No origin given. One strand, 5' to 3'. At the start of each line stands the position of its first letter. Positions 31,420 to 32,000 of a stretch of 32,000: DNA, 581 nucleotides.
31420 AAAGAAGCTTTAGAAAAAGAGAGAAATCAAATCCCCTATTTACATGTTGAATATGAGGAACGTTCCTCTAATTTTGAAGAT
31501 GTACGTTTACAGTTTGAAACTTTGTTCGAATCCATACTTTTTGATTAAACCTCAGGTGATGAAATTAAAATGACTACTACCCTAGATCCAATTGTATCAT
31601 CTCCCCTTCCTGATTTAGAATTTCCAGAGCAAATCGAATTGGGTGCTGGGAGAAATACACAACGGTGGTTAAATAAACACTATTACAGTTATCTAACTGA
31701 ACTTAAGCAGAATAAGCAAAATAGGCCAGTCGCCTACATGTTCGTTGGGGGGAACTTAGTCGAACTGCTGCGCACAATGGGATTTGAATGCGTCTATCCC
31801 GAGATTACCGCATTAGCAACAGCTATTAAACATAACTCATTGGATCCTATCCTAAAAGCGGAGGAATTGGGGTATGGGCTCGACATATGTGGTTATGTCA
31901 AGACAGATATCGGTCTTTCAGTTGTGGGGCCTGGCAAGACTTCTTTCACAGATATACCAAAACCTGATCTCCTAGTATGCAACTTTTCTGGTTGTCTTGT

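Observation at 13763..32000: Dispersed anaerobic benzoyl-CoA ring-reduction pathway (bcrC-bcrB, dch, had-like) in a probable Asgard archaeon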

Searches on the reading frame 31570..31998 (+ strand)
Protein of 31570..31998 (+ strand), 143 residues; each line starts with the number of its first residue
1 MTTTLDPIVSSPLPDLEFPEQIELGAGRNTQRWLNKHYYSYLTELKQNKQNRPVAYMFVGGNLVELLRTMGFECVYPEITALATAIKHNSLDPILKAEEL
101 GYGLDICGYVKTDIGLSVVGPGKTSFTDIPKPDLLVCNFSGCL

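Call 4: search_protein_families(library=pfam, proteins=[window:31570-31998:+])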
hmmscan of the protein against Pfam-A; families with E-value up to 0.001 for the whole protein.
window:31570-31998:+ (143 aa): 0 families

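Call 6: search_protein_families(library=ncbifam, proteins=[window:31570-31998:+], max_evalue=0.01)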
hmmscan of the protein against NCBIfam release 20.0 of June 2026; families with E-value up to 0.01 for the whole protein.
window:31570-31998:+ (143 aa): 2 families
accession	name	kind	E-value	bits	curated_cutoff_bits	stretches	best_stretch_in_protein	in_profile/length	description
TIGR02260.1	benz_CoA_red_B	equivalog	8.9e-15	54.3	486.55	1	35-143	15-121/413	benzoyl-CoA reductase subunit B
NF052455.1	HyiscapDhHadB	equivalog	6.2e-13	48.2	750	1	64-138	38-110/398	(R)-2-hydroxyisocaproyl-CoA dehydratase subunit alpha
